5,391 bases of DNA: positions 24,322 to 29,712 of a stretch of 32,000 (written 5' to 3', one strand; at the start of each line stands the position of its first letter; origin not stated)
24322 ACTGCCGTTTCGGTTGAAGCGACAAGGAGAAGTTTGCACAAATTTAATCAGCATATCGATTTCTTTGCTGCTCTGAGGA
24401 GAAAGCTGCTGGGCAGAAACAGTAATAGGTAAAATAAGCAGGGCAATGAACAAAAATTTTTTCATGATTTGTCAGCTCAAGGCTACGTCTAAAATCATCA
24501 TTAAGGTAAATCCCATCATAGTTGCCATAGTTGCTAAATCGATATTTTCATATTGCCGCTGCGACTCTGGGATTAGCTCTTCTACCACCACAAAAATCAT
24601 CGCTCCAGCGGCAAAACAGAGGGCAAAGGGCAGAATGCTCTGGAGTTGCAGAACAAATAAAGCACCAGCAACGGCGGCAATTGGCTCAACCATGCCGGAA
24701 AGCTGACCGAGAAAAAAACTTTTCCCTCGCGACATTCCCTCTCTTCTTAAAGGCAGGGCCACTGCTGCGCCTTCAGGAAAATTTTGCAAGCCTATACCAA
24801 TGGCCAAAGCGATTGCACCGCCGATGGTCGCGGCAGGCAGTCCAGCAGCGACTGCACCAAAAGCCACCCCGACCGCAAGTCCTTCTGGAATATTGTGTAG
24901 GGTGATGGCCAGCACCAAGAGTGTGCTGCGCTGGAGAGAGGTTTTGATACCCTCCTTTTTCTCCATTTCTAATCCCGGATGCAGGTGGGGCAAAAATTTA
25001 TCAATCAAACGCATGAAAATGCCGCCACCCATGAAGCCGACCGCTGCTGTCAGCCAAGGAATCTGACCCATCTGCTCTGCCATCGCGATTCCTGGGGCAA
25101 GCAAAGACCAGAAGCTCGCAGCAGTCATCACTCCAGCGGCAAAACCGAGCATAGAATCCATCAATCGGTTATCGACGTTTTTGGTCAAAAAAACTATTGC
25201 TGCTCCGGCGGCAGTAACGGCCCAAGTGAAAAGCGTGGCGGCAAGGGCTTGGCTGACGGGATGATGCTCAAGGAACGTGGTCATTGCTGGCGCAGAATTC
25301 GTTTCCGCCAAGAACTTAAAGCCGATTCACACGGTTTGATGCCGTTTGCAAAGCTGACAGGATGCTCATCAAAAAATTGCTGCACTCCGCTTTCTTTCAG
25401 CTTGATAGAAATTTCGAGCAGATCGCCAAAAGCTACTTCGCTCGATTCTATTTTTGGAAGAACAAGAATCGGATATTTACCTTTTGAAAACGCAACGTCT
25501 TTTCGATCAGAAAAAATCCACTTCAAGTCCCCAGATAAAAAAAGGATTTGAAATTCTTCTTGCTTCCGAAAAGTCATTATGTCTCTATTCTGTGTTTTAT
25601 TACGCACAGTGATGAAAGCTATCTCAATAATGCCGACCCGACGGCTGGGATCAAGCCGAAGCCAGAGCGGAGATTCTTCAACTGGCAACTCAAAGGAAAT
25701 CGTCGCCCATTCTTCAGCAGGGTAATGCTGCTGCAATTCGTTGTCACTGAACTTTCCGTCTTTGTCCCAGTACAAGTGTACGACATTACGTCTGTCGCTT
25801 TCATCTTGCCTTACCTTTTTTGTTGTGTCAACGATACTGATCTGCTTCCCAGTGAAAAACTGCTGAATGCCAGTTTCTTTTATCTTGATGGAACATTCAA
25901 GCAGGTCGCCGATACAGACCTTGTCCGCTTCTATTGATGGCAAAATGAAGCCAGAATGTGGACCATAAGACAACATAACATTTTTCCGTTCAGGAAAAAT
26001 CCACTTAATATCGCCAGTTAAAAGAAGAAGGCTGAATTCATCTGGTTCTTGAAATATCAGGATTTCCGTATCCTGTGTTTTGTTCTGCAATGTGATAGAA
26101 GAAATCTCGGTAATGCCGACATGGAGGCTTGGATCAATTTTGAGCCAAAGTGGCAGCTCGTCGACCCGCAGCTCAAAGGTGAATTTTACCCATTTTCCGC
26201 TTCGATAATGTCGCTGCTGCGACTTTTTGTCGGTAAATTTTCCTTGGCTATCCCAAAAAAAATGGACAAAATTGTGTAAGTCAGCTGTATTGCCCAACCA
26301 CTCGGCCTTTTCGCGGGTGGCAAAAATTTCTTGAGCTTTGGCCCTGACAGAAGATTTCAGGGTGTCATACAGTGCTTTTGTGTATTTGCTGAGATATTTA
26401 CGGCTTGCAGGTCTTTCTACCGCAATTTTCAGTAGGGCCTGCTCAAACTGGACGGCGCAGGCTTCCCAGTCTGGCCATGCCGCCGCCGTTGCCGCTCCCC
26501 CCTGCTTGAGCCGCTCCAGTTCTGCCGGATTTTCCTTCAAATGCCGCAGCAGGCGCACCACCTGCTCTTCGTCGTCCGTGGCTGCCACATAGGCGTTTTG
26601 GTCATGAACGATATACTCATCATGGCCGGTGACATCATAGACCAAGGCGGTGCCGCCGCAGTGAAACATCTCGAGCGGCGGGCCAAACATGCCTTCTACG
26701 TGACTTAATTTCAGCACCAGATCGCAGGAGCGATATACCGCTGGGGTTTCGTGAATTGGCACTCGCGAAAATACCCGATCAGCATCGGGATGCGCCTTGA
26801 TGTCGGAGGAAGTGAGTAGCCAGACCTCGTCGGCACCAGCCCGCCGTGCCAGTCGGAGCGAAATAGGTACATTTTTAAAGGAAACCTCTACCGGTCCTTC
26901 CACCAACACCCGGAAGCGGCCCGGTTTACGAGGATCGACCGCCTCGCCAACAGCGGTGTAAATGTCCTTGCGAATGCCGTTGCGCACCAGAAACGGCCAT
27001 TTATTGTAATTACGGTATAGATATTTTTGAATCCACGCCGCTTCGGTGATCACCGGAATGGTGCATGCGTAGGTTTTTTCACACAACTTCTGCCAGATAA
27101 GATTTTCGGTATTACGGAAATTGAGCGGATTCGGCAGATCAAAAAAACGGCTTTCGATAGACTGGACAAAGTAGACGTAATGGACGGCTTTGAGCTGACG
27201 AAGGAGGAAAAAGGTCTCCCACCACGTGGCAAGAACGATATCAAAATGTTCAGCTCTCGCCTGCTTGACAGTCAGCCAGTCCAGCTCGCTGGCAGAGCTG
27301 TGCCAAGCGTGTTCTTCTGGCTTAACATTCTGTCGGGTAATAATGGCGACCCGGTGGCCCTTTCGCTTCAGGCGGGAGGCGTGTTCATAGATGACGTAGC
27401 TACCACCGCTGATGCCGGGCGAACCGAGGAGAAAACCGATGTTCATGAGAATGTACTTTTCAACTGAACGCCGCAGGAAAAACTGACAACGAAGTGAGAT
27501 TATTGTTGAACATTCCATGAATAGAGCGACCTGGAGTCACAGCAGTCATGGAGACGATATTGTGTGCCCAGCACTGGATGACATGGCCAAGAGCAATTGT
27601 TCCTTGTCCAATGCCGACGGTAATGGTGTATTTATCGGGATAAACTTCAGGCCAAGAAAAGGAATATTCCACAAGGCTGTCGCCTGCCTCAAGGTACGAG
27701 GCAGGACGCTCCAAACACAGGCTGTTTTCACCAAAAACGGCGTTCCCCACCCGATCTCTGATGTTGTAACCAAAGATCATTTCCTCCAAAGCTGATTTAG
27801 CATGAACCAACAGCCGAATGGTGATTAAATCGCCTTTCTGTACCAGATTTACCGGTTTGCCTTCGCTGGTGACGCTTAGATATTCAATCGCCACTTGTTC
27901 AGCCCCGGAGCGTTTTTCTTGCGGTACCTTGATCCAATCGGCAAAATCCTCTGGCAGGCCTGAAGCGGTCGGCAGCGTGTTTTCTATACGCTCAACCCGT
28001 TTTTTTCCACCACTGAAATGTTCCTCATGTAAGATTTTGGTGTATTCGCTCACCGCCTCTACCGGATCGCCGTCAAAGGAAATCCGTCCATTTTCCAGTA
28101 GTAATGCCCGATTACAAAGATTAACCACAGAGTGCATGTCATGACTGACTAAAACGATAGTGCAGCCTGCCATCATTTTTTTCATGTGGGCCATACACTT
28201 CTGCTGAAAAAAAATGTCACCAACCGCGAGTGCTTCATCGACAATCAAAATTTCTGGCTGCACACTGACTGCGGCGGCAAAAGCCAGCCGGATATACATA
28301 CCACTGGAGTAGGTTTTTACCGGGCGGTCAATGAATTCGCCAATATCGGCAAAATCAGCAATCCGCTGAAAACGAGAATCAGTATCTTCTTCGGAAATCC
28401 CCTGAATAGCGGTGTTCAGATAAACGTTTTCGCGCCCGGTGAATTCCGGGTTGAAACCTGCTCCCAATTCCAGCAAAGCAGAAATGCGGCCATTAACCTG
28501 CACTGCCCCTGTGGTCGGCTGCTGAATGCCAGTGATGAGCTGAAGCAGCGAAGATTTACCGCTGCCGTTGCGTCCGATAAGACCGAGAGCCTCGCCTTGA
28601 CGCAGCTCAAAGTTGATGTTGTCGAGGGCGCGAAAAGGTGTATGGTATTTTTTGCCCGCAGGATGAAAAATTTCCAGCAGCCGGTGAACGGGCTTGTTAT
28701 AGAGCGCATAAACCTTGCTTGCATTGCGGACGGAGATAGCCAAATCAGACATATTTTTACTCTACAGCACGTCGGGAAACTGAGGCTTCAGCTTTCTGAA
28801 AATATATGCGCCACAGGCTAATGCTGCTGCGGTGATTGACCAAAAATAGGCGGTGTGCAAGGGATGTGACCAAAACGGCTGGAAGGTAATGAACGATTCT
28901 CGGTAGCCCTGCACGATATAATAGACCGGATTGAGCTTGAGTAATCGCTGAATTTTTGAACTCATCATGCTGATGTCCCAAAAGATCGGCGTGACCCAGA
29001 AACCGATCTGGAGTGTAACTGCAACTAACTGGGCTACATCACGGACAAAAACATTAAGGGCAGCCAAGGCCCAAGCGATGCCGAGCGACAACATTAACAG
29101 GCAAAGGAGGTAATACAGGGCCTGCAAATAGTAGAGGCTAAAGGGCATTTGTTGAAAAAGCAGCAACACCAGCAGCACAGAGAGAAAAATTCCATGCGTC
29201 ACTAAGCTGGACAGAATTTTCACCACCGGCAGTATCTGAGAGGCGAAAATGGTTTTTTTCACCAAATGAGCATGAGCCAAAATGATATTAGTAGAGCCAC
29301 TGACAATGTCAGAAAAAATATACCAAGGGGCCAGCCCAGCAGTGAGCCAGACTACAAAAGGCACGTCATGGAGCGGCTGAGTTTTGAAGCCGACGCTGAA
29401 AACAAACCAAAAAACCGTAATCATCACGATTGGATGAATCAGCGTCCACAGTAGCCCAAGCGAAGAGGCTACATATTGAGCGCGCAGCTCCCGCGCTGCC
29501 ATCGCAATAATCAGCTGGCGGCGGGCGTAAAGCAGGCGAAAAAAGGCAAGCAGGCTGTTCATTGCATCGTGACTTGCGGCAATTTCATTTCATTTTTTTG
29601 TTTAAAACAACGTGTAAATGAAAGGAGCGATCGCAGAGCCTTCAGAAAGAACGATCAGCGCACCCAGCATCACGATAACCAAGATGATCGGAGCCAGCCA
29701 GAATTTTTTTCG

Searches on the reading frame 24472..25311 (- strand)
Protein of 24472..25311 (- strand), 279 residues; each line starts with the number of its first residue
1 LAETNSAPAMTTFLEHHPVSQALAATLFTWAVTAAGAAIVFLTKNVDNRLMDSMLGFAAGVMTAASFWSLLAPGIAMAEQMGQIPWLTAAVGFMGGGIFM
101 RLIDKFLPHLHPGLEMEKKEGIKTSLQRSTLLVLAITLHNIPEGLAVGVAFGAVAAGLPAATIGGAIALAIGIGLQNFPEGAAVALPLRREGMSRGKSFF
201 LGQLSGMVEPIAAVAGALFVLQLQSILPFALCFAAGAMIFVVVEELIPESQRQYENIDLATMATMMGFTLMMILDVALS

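Call 58: search_protein_families(library=pfam, proteins=[window:24472-25311:-], max_evalue=0.00001)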
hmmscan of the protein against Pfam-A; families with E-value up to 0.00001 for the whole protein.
window:24472-25311:- (279 aa): 1 family
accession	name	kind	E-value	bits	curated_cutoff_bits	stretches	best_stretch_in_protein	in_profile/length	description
PF02535.28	Zip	-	1.4e-24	87.3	35.1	2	116-274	165-322/323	ZIP Zinc transporter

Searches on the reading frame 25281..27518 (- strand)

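Call 58: search_protein_families(library=pfam, proteins=[window:25281-27518:-], max_evalue=0.00001)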
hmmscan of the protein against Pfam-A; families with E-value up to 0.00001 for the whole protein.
window:25281-27518:- (745 aa): 2 families
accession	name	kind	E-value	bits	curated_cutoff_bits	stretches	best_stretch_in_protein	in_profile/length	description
PF00534.26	Glycos_transf_1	-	3.4e-10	40.2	26.4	1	249-341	77-169/172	Glycosyl transferases group 1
PF13524.12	Glyco_trans_1_2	-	2.8e-07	31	25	1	250-358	32-142/144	Glycosyl transferase-like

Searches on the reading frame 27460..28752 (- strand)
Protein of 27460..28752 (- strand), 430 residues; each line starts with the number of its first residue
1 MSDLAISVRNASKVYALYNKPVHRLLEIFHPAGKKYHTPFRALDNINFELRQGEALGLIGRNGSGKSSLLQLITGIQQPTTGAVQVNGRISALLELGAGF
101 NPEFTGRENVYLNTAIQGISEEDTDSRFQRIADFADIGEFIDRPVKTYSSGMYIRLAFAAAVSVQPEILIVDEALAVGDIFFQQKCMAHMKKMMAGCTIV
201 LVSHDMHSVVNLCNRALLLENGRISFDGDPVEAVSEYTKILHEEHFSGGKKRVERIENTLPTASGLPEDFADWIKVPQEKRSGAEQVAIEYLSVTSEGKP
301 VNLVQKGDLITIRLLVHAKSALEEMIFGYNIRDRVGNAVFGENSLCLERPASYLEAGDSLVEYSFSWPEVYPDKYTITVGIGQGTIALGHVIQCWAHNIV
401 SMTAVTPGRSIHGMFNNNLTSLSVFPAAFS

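Call 58: search_protein_families(library=pfam, proteins=[window:27460-28752:-], max_evalue=0.00001)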
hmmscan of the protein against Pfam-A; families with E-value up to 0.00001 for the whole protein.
window:27460-28752:- (430 aa): 2 families
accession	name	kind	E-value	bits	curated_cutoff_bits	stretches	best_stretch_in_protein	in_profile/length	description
PF00005.33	ABC_tran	-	2.7e-24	86.8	25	1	43-175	1-136/137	ABC transporter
PF14524.12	Wzt_C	-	7.7e-21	75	30.4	1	279-415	2-141/143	Wzt C-terminal domain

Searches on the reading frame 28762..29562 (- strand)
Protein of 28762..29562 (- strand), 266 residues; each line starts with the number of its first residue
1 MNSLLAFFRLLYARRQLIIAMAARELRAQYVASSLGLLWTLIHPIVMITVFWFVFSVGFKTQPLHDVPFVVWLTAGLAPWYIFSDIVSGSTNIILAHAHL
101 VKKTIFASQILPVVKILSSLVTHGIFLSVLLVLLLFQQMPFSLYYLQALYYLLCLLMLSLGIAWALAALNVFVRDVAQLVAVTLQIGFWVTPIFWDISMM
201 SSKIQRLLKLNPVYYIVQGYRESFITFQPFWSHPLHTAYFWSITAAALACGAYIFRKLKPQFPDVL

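Call 58: search_protein_families(library=pfam, proteins=[window:28762-29562:-], max_evalue=0.00001)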
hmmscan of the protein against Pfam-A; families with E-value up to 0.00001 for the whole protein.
window:28762-29562:- (266 aa): 1 family
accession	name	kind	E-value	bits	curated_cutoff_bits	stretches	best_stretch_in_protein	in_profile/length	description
PF01061.29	ABC2_membrane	-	1.4e-14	54.6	26.9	1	17-224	2-210/211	ABC-2 type transporter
